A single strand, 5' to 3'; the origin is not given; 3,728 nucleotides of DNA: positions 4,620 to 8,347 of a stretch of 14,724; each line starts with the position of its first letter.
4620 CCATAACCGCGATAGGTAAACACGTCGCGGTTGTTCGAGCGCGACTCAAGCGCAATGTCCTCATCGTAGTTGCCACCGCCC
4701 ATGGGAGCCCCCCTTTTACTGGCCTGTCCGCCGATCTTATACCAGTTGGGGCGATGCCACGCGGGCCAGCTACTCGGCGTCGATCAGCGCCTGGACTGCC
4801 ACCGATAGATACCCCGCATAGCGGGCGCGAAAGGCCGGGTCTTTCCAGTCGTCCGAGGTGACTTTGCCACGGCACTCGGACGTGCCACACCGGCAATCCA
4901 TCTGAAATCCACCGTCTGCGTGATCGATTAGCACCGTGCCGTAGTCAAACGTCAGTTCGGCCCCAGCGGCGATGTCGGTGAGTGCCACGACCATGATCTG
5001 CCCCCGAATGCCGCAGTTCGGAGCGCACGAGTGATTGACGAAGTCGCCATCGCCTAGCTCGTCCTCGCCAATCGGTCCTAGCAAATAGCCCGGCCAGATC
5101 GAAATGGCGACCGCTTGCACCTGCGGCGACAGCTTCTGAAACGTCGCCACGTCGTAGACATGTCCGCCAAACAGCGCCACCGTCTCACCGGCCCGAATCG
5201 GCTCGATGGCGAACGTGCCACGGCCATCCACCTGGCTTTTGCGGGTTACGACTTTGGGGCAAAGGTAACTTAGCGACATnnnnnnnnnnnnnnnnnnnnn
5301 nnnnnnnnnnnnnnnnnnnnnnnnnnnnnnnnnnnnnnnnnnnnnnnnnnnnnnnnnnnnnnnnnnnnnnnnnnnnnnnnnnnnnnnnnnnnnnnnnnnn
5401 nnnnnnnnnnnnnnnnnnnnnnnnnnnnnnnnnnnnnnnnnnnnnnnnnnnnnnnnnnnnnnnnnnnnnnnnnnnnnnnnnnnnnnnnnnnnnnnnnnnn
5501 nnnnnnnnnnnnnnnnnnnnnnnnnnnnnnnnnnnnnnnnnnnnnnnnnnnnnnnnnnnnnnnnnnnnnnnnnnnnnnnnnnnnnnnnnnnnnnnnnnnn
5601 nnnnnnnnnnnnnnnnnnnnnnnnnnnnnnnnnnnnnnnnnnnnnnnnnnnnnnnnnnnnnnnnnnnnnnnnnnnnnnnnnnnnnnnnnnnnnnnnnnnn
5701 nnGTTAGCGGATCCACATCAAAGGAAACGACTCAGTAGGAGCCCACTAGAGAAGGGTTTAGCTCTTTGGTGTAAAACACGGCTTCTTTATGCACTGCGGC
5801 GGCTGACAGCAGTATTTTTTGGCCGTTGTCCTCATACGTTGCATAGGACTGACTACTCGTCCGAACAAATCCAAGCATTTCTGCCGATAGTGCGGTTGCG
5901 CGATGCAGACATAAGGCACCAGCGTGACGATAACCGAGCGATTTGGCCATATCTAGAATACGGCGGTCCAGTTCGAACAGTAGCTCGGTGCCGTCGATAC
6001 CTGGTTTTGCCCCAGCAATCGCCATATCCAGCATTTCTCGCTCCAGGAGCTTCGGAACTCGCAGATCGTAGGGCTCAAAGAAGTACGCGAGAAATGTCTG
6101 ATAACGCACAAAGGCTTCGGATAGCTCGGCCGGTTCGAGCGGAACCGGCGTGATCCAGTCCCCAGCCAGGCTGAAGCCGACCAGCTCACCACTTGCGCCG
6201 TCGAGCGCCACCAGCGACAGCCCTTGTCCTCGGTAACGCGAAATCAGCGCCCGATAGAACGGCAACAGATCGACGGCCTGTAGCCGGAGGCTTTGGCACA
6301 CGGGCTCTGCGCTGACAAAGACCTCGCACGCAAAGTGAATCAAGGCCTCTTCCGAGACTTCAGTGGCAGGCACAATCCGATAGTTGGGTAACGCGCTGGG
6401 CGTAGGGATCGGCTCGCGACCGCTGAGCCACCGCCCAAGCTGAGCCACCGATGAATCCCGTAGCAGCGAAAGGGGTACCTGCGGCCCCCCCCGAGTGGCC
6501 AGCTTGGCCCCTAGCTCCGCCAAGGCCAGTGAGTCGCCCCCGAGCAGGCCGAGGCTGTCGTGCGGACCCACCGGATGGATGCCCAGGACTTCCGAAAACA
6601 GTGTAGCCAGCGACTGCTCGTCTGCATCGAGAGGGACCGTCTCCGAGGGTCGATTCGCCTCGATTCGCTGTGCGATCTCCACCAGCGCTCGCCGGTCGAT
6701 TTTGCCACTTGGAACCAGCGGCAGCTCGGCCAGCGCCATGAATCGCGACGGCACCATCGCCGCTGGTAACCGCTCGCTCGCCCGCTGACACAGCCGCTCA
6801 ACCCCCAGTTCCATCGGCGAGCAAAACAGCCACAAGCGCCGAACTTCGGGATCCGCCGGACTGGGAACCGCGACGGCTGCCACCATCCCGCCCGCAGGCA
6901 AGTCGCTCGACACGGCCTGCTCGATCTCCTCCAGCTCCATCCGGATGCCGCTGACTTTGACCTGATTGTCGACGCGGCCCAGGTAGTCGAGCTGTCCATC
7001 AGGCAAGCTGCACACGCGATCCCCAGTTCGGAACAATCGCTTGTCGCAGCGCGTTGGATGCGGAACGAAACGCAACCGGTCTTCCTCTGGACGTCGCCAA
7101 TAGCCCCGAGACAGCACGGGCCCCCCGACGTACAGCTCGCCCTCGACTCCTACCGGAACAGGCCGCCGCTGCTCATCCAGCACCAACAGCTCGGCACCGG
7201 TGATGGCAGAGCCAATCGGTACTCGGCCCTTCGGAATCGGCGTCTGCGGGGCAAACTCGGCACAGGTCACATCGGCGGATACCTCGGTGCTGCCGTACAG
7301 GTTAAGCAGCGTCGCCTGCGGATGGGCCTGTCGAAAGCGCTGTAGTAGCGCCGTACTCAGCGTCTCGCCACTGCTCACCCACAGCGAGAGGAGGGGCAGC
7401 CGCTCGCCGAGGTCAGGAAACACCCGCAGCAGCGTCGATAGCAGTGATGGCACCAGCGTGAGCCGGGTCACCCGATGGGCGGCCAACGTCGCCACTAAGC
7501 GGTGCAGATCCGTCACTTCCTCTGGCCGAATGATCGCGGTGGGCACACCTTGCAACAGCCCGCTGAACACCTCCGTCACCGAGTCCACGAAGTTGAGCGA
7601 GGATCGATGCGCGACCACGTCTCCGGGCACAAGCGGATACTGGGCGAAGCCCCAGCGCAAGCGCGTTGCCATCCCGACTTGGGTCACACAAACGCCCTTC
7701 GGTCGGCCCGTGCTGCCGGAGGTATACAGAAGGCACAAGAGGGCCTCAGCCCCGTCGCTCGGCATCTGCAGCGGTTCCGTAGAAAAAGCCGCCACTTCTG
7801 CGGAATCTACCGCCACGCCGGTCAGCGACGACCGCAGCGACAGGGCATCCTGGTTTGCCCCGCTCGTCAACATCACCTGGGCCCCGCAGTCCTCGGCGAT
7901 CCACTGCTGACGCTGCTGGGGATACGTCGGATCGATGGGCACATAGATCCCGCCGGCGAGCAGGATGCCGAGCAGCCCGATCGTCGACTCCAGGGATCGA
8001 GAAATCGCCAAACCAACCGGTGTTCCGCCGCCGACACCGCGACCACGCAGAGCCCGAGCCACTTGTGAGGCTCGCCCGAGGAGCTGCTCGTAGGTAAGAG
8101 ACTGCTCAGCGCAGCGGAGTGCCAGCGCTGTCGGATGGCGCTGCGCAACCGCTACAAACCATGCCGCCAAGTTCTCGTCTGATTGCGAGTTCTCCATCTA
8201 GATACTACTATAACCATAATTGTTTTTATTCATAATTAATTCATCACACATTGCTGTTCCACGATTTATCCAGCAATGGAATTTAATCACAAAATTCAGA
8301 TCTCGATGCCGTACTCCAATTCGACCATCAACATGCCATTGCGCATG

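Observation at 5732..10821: Two tandem paralogous stand-alone A-T-X proteins with a shared GNAT-like C-terminal domain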

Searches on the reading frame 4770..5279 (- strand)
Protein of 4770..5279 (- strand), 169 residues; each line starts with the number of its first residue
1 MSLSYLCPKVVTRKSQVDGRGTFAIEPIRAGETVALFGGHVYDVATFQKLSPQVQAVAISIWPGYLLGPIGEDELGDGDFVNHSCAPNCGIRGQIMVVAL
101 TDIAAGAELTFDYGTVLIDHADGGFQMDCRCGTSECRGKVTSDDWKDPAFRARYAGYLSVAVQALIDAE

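Call 6: search_protein_families(library=pfam, proteins=[window:4770-5279:-], max_evalue=0.01)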
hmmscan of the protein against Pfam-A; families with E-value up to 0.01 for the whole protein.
window:4770-5279:- (169 aa): 1 family
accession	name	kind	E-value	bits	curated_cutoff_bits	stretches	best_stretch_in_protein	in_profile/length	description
PF00856.33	SET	-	2.5e-13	50.8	22.4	1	19-114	1-105/105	SET domain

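Call 8: search_protein_families(library=ncbifam, proteins=[window:4770-5279:-], max_evalue=0.01)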
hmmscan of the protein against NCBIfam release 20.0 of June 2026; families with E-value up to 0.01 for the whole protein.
window:4770-5279:- (169 aa): 1 family
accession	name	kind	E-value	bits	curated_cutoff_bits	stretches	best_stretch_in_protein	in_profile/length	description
NF043024.1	T4SS_AnkI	equivalog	0.0033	16.2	550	0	15-50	31-67/439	Dot/Icm T4SS effector AnkI/LegAS4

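Call 77: search_solved_structures(query=window:4770-5279:-, max_evalue=0.01)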
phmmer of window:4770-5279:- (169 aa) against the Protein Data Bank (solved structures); distinct sequences matched with E-value up to 0.01: 75 (the best 60 are shown).
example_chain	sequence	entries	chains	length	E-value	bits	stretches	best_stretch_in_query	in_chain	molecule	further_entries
7u5v_A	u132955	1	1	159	3.6e-10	42.9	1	12-137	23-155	Histone-lysine N-methyltransferase 2A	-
2w5y_A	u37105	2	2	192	1.4e-09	41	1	13-137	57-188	HISTONE-LYSINE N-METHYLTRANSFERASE HRX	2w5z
6kiu_K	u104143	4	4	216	2e-09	40.5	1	13-137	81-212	Histone-lysine N-methyltransferase 2A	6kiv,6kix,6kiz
7ud5_K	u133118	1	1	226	2.3e-09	40.3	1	13-137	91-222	cDNA FLJ56846, highly similar to Zinc finger protein HRX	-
5f5e_A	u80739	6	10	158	2.5e-09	40.2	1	13-137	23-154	Histone-lysine N-methyltransferase 2A | Histone-lysine N-methyltransferase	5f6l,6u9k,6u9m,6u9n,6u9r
7w67_C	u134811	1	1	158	2.8e-09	40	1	13-137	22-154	Histone-lysine N-methyltransferase 2A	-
7w6a_C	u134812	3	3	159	2.9e-09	40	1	13-137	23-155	Histone-lysine N-methyltransferase 2A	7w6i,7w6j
7bre_B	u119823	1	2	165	3.7e-09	39.6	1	13-137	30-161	Histone-lysine N-methyltransferase 2B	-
6pwv_C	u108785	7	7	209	6.4e-09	38.8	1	13-137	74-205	Histone-lysine N-methyltransferase 2A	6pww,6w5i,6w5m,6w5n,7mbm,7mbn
4ynp_A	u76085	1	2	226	7.6e-09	38.6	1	17-140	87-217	Histone-lysine N-methyltransferase ASH1L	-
4ypu_A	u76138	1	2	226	1.1e-08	38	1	17-140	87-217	Histone-lysine N-methyltransferase ASH1L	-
6chg_C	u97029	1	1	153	1.2e-08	37.9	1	10-139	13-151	Histone-lysine N-methyltransferase, H3 lysine-4 specific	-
3ope_A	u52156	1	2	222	1.6e-08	37.6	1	17-140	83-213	Probable histone-lysine N-methyltransferase ASH1L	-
4ype_A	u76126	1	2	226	1.6e-08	37.6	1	17-140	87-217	Histone-lysine N-methyltransferase ASH1L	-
4ynm_A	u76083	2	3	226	1.7e-08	37.5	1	17-140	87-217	Histone-lysine N-methyltransferase ASH1L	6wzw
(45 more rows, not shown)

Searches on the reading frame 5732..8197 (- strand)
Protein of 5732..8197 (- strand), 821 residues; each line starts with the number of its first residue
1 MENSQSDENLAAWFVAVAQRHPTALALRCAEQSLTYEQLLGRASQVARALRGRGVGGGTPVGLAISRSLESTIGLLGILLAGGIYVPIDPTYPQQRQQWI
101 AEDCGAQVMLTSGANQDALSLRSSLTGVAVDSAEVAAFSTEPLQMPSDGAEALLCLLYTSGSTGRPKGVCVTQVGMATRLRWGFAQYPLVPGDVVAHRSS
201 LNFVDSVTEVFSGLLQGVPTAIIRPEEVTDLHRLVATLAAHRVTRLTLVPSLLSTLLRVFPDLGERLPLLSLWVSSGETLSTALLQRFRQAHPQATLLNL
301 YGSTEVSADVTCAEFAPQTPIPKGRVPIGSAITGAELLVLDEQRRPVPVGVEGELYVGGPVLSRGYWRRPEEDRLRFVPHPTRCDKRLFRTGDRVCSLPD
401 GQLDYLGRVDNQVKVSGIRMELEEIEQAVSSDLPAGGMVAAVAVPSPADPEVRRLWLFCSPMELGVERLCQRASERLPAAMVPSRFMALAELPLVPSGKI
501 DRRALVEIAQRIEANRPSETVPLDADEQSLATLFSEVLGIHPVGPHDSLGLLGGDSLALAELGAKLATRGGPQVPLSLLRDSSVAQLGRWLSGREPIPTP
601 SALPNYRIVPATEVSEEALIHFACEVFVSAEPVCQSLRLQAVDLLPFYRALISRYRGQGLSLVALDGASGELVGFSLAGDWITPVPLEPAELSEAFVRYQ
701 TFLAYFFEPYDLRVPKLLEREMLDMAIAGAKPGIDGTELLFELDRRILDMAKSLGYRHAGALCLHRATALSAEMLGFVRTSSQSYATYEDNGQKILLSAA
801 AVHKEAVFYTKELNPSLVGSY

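Call 6: search_protein_families(library=pfam, proteins=[window:5732-8197:-], max_evalue=0.01)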
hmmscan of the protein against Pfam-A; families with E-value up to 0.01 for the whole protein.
window:5732-8197:- (821 aa): 2 families
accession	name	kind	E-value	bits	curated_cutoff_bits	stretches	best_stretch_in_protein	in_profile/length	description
PF00501.34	AMP-binding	-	2.3e-73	247.7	29.9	1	16-367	3-384/384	AMP-binding enzyme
PF00550.31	PP-binding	-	1e-08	35.7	20.8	1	529-591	2-67/67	Phosphopantetheine attachment site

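Call 8: search_protein_families(library=ncbifam, proteins=[window:5732-8197:-], max_evalue=0.01)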
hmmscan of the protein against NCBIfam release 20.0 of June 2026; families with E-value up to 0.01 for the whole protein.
window:5732-8197:- (821 aa): 102 families (the best 25 are shown)
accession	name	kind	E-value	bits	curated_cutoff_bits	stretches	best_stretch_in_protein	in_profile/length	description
TIGR01733.1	AA-adenyl-dom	subfamily_domain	2.2e-105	352.8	317.4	1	35-431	1-400/409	amino acid adenylation domain-containing protein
NF004282.0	PRK05691.1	subfamily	1.8e-102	342.9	4090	1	14-581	1137-1694/4334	non-ribosomal peptide synthase/polyketide synthase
NF041803.1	NRPS_SolG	exception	3.8e-93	312.8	2200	1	14-569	567-1133/1163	solanimycin non-ribosomal peptide synthetase SolG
NF038078.1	NRPS_MxcG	equivalog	1.3e-82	277.8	2300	1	14-594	462-1044/1442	myxochelin non-ribosomal peptide synthetase MxcG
NF007605.2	PRK10252.1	equivalog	1.5e-81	274.4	2400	1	10-594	456-1044/1292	enterobactin non-ribosomal peptide synthetase EntF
NF047350.1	aureusi_NRPS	equivalog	5.4e-80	269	2500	1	10-558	415-941/2373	aureusimine non-ribosomal peptide synthetase AusA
NF003417.0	PRK04813.1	subfamily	1.8e-63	214.8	476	1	16-507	11-501/505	D-alanine--poly(phosphoribitol) ligase subunit DltA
TIGR01734.1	D-ala-DACP-lig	equivalog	6.4e-62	209.7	559.85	1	16-507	8-500/504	D-alanine--poly(phosphoribitol) ligase subunit DltA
TIGR03098.1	ligase_PEP_1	hypoth_equivalog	1.6e-57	195.1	592.35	1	16-505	8-514/517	acyl-CoA ligase (AMP-forming), exosortase A system-associated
NF004837.0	PRK06187.1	subfamily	2.5e-50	171.3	476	1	5-507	5-520/531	long-chain-fatty-acid--CoA ligase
NF004511.1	PRK05852.1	equivalog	4.8e-41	140.9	650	1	16-507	7-502/505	FadD7 family fatty acid--CoA ligase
NF006182.0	PRK08316.1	subfamily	9.5e-33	113.4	663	1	9-509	12-517/523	fatty acyl-CoA synthetase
NF005858.0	PRK07787.1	subfamily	2.9e-30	105.1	575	1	18-506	11-469/471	acyl-CoA synthetase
NF005702.0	PRK07514.1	subfamily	3.8e-30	104.7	558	1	8-507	3-498/506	malonyl-CoA synthase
NF005857.1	PRK07786.1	exception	5.9e-30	104.2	733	1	19-502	20-505/513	fatty-acid--CoA ligase FadD5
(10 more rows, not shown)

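Call 23: search_solved_structures(query=window:5732-8197:-, max_evalue=1e-30, show_alignments=0)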
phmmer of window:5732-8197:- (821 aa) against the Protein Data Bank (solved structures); distinct sequences matched with E-value up to 1e-30: 77 (the best 60 are shown).
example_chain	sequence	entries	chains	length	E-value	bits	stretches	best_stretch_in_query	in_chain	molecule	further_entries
9be3_A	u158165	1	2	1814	1.6e-147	496.1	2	21-574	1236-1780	Linear gramicidin synthase subunit A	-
9meh_A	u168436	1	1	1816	1.6e-147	496.1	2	21-574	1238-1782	Linear gramicidin synthase subunit A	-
6mfz_A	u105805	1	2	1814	1.6e-147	496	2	21-574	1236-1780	Linear gramicidin synthase subunit A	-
9be4_A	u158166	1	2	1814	6.4e-147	494.1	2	21-574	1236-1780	Linear gramicidin synthase subunit A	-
6mfy_A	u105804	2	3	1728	1.8e-139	469.4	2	18-594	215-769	Linear gramicidin synthase subunit A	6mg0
8xjz_C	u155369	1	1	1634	3.5e-125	422.2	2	7-547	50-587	Peptide synthetase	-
6p1j_A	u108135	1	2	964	9.7e-81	275.2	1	16-505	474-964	Txo2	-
5u89_A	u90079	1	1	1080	1.1e-80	275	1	6-595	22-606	Amino acid adenylation domain protein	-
9bfd_A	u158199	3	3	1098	2.9e-80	273.7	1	13-567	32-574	Tyrocidine synthase 1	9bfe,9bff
8jbr_A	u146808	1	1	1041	1.9e-78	267.6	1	14-587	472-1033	McyA protein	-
9bfd_B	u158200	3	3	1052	2.7e-78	267.2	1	14-583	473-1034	Tyrocidine synthase 2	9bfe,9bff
4d4g_A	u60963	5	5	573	5.1e-78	266.2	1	12-544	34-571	APNAA1 | APNA A1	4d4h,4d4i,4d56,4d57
1amu_A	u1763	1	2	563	1.9e-77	264.3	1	10-542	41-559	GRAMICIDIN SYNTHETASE 1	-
6ea3_B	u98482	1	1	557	6.3e-76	259.3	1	7-506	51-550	adenylation domain of Fuscachelin synthetase component H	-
6mfx_A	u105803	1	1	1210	1.1e-72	248.6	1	18-595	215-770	Linear gramicidin synthase subunit A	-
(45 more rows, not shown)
